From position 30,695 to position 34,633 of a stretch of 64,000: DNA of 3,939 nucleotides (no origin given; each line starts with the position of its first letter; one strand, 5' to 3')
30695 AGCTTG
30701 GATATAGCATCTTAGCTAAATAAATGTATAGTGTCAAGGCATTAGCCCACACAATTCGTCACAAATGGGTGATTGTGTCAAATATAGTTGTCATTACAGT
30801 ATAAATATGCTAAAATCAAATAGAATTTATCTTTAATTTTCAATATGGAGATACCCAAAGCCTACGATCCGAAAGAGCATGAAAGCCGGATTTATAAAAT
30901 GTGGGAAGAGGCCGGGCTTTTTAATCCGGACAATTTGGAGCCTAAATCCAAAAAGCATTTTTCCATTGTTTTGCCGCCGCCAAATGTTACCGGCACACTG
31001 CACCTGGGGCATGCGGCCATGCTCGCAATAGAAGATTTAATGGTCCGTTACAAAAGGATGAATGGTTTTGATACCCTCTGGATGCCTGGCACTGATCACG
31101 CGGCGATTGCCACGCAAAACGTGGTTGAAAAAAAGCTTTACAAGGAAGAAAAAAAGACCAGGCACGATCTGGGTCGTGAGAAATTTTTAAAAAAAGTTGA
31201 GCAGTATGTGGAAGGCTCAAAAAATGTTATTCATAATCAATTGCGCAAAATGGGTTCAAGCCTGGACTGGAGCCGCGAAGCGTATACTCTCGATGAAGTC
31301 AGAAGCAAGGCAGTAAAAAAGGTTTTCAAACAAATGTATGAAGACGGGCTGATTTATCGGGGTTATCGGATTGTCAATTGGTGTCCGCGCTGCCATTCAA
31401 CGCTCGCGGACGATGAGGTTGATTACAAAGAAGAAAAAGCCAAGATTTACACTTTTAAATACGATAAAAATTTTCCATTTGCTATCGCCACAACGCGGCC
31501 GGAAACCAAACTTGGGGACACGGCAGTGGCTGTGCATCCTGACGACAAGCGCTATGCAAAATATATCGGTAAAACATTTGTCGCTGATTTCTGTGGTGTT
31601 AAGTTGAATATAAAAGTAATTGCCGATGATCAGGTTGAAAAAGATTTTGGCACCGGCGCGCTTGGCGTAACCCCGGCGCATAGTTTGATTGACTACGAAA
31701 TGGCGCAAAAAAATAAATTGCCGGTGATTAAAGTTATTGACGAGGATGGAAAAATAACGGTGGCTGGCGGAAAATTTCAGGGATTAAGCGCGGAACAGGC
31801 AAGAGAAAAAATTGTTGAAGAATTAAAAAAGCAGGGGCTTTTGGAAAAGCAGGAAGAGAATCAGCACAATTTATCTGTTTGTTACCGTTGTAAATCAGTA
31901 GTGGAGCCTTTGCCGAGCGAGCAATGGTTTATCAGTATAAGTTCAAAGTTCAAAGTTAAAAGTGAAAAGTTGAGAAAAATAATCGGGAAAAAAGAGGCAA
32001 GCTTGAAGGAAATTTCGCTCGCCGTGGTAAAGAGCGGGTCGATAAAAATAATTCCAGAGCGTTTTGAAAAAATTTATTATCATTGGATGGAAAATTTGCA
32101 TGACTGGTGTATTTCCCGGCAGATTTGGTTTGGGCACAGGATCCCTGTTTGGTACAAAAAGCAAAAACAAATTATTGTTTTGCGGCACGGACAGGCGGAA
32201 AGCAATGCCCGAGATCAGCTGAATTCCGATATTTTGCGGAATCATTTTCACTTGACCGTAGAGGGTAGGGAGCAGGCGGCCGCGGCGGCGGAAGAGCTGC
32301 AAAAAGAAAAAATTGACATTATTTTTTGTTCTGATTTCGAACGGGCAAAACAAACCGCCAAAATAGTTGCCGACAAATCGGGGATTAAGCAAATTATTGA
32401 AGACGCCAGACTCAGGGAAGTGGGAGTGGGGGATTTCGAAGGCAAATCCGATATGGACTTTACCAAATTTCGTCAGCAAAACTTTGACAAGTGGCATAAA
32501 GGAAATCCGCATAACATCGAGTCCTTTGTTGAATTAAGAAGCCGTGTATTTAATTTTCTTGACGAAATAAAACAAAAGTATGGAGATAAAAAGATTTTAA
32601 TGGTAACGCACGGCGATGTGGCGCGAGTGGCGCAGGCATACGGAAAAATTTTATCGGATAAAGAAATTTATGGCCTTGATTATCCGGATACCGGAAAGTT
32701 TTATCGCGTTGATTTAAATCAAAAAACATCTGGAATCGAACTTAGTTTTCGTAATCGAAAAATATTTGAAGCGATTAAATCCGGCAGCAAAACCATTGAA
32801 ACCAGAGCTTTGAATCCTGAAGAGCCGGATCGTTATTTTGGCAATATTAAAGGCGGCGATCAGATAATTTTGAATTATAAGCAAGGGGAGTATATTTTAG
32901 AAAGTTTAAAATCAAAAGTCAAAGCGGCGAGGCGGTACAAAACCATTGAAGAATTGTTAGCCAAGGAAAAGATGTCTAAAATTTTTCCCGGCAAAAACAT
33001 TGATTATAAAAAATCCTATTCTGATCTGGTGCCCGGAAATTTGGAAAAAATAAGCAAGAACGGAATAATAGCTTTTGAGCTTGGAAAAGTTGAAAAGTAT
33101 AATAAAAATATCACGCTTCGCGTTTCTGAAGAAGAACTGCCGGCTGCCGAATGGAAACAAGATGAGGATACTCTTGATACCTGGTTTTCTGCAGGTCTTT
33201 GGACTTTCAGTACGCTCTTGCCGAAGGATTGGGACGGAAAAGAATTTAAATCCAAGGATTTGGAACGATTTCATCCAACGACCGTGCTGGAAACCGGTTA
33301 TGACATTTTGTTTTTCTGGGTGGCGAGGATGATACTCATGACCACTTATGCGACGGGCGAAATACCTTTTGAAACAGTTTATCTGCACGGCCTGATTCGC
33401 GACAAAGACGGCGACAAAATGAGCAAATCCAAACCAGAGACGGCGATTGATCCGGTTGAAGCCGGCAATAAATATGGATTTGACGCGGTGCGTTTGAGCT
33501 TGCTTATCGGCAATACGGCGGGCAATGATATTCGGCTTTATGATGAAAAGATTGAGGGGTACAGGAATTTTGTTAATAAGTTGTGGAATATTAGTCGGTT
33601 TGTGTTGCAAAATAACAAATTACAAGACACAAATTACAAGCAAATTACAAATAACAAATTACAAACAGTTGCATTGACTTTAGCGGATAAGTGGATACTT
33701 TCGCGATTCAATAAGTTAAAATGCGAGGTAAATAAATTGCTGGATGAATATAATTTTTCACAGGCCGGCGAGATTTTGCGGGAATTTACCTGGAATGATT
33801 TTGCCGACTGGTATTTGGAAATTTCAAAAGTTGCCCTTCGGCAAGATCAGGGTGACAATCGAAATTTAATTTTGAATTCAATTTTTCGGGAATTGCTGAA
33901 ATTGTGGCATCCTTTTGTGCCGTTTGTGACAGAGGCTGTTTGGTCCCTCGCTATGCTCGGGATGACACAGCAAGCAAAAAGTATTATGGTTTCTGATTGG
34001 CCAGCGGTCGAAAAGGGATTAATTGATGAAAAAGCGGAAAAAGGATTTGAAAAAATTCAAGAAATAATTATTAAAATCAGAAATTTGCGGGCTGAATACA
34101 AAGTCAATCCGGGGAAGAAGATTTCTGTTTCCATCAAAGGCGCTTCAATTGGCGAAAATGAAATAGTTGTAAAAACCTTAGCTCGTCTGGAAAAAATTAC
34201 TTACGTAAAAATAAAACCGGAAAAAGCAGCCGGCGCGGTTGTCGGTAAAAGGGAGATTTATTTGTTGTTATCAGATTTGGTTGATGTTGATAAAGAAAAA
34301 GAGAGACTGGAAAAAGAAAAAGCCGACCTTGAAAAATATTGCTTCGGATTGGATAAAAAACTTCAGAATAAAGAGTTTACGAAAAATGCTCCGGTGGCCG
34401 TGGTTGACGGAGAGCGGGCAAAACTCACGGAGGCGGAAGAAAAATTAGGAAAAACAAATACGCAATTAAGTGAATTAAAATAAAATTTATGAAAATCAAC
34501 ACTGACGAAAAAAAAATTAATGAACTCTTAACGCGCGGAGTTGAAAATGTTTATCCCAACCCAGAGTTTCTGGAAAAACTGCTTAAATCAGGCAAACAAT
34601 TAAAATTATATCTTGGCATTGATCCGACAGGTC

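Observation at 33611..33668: Intergenic simple-repeat families have invaded essential aaRS genes in frame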

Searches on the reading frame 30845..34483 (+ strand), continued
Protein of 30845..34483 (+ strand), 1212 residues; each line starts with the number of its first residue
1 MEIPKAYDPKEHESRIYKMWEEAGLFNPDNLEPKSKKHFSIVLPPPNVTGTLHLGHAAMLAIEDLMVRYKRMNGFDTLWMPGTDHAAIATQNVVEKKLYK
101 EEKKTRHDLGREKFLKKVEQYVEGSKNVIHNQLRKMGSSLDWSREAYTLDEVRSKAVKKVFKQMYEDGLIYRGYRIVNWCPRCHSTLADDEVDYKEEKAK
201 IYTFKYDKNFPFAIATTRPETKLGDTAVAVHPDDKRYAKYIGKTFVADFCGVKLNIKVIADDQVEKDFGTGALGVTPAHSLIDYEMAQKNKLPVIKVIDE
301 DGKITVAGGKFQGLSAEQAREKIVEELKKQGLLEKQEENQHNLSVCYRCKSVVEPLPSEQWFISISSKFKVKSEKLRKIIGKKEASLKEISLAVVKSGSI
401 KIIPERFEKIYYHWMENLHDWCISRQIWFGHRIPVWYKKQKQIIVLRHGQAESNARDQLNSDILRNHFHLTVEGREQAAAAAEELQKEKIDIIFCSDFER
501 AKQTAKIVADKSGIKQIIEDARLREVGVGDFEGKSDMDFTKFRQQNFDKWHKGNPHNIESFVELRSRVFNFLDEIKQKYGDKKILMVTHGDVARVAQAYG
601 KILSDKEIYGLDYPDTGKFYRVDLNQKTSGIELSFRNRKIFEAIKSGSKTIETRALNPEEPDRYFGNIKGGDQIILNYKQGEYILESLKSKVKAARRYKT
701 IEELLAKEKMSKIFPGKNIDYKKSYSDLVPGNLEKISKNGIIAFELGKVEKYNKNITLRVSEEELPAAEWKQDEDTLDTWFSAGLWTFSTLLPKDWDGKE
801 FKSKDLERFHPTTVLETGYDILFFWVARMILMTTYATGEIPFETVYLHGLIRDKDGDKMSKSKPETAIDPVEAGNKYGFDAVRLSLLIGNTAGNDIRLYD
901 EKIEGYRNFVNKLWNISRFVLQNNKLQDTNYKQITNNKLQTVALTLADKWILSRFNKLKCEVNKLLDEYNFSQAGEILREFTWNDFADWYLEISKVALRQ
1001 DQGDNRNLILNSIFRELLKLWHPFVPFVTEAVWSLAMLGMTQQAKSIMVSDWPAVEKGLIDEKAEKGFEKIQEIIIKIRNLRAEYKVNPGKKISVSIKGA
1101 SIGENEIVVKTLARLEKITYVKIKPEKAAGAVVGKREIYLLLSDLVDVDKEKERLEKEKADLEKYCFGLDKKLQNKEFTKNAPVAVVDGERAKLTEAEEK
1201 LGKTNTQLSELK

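Call 36: find_related_loci(query=window:30845-34483:+, collection=metagenome_contigs, flank=10000)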
Query window:30845-34483:+ (1212 aa) in metagenome_contigs; peptide patterns used: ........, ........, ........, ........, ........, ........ (x = any residue, [..] = any of these).
413 stretches matched a pattern; 389 encode a relative of the query (tblastn E <= 1e-3); the best 80 are kept; 80 distinct loci.
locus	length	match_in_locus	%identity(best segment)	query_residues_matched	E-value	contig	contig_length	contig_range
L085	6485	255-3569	73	1-1207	0e+0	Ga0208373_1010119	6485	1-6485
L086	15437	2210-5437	66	1-1212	0e+0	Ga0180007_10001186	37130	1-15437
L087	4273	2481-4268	82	1-836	0e+0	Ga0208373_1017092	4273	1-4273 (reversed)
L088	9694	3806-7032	61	1-1212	0e+0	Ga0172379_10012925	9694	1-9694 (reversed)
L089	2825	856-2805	57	2-796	0e+0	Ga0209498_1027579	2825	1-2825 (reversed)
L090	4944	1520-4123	70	5-1212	0e+0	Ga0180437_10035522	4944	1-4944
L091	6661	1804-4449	70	5-1212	0e+0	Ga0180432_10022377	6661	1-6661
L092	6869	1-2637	70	16-1212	0e+0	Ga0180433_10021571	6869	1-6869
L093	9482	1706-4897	53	3-1212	0e+0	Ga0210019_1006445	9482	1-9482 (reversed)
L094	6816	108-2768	66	5-1195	0e+0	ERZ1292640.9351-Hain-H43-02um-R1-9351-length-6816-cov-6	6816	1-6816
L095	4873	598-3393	65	3-1187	0e+0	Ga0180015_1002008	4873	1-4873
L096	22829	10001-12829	64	2-1194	0e+0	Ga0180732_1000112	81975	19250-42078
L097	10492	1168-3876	65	2-1211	0e+0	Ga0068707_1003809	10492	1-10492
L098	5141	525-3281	65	2-1212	0e+0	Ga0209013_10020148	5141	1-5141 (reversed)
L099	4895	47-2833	64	2-1212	0e+0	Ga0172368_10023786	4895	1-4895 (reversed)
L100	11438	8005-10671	64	2-1212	0e+0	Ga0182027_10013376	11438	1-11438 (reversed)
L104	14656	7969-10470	65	2-1212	0e+0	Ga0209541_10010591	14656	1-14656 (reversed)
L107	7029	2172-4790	62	2-1212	0e+0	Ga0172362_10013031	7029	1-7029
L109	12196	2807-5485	62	2-1212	0e+0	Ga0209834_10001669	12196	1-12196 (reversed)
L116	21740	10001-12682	62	2-1212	0e+0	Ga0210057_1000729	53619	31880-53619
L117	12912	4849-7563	62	3-1212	1e-180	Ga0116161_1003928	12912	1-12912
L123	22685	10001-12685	63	2-1212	0e+0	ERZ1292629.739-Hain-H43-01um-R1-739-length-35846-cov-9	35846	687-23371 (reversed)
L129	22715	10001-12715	62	3-1212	2e-180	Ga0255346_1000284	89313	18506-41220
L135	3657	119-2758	56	2-1212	0e+0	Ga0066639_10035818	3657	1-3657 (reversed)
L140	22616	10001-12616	58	5-1212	3e-176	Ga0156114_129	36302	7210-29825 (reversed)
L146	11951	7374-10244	56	6-1212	5e-174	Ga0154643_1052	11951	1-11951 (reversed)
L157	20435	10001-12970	58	2-1212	8e-170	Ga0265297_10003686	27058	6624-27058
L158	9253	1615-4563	60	2-1212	3e-170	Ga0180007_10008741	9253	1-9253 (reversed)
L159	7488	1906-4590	57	1-1212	8e-170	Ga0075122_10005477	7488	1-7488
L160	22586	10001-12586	58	2-1212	1e-166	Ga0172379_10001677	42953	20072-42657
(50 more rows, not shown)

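Call 39: search_solved_structures(query=window:30845-34483:+, show_alignments=1, max_evalue=1e-50)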
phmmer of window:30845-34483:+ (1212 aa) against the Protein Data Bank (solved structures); distinct sequences matched with E-value up to 1e-50: 8.
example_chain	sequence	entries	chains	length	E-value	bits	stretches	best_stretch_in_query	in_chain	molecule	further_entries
1gax_A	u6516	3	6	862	1.9e-185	622.1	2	1-444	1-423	VALYL-TRNA SYNTHETASE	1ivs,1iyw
1ile_A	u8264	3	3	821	2.9e-61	210.8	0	776-1083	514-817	ISOLEUCYL-TRNA SYNTHETASE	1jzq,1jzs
8c9d_A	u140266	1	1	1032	8.3e-60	205.9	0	767-1087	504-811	Isoleucine--tRNA ligase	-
8c8u_A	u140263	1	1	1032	9.8e-60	205.7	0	767-1087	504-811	Isoleucine--tRNA ligase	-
8c8v_A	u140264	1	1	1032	1.1e-59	205.6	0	767-1087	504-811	Isoleucine--tRNA ligase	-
8c8w_A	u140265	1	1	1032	3.3e-57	197.3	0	767-1087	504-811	Isoleucine--tRNA ligase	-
8c9e_A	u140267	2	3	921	3.5e-54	187.3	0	10-233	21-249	Isoleucine--tRNA ligase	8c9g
8c9f_A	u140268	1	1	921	1.1e-51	179.1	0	10-233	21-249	Isoleucine--tRNA ligase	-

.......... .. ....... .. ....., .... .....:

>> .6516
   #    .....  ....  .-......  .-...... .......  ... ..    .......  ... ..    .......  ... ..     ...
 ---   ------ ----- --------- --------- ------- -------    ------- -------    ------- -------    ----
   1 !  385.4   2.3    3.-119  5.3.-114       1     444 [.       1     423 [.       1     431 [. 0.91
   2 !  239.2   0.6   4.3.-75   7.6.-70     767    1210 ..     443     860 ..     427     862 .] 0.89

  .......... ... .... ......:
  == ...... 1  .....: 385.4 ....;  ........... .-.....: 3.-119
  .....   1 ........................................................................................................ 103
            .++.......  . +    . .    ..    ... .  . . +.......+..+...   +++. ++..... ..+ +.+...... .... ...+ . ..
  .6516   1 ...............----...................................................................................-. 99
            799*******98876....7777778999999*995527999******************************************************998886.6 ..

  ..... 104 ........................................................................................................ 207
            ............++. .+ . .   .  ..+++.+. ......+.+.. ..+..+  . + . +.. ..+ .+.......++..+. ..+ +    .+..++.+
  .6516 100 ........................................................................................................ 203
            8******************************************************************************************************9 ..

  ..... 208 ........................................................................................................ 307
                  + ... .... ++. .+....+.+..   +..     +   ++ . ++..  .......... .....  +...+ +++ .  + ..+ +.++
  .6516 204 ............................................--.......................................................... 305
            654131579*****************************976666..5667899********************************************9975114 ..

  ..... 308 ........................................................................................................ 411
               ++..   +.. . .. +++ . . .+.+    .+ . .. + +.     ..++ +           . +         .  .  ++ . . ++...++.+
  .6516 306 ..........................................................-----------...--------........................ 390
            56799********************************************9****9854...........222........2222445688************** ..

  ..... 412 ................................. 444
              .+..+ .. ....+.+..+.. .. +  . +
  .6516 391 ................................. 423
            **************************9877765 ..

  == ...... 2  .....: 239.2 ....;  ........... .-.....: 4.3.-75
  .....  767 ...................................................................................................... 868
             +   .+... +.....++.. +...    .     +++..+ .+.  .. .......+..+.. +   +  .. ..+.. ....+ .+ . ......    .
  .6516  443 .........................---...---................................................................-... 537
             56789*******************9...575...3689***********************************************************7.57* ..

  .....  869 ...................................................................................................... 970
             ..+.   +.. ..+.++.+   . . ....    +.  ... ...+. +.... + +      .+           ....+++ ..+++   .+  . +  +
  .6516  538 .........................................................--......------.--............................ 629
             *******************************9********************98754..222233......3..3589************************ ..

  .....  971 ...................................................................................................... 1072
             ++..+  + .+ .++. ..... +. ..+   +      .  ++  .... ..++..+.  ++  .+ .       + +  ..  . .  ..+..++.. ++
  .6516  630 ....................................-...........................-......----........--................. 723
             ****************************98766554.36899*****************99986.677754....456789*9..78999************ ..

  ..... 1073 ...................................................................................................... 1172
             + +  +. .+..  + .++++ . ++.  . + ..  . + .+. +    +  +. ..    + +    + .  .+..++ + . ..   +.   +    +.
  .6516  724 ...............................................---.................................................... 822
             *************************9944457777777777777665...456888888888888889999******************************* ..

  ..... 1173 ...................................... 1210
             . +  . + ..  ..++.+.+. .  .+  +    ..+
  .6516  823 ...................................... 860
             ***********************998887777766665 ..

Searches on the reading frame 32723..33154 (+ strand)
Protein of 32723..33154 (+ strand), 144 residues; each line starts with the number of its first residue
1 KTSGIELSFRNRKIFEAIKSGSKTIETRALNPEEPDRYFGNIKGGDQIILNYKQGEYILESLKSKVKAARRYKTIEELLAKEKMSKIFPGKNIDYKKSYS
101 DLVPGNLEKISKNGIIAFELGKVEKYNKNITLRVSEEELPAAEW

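Call 76: search_protein_families(library=pfam, proteins=[window:32723-33154:+], max_evalue=1)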
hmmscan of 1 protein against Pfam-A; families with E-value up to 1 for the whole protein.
window:32723-33154:+ (144 aa): 1 family
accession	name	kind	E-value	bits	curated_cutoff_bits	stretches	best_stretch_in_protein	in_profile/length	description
PF04266.20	ASCH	-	0.00084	20.4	21.2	1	8-85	2-81/103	ASCH domain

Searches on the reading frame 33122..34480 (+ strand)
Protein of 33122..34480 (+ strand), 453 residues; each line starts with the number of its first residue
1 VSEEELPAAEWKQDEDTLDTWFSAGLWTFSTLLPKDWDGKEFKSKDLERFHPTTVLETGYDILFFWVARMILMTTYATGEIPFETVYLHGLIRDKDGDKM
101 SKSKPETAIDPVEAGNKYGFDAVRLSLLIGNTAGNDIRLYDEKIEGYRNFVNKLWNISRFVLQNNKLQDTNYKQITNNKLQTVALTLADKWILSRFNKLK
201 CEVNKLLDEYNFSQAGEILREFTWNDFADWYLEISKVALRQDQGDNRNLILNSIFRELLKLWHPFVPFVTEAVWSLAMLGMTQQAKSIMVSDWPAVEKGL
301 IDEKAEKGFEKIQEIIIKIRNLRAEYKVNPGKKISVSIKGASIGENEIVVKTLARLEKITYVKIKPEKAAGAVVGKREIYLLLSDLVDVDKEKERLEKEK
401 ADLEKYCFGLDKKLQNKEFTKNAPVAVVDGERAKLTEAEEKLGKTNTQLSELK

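Call 57: predict_structure(alignment_id=A2)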
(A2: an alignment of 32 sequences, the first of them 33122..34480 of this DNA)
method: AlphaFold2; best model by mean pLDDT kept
length: 453 residues; sequences in the alignment: 32
mean_pLDDT: 74.3   pTM: 0.64
mean pLDDT of the five models: 74.3, 74.1, 72.5, 72.1, 71.7
residues with pLDDT >= 90: 102; 70-90: 194; 50-70: 77; < 50: 80
segments of 3 or more residues with pLDDT < 50: 1-6, 13-30, 51-91, 168-178
pLDDT, mean of each block of 10 residues (from residue 1): 49 46 44 58 55 36 39 38 42 54 54 77 78 60 87 90 65 49 80 96 89 89 94 86 77 91 87 80 66 88 94 93 86 89 88 91 86 87 74 83 89 87 86 88 83 71
secondary structure, 60 per line:
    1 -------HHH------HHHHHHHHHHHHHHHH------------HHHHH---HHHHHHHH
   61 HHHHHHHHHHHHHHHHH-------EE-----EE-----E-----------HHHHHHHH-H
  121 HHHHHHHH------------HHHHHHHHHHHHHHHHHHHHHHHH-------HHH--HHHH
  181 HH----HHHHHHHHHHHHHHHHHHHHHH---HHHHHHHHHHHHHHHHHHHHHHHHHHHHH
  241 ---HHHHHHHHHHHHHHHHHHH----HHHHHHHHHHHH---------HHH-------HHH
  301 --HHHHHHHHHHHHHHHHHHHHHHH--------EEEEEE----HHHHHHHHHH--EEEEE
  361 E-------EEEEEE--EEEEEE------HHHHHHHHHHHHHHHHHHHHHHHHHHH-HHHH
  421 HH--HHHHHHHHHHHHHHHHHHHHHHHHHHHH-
elements in order: H17-32 H45-49 H53-77 H111-118 H120-128 H141-164 H177-182 H187-208 H212-240 H244-262 H267-278 H303-325 E334-339 H344-353 E356-361 E369-374 E377-382 H389-415 H417-422 H425-452
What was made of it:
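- R2 is a low-confidence loop between confident helices (call 57). R2 is modelled as disordered (call 57).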
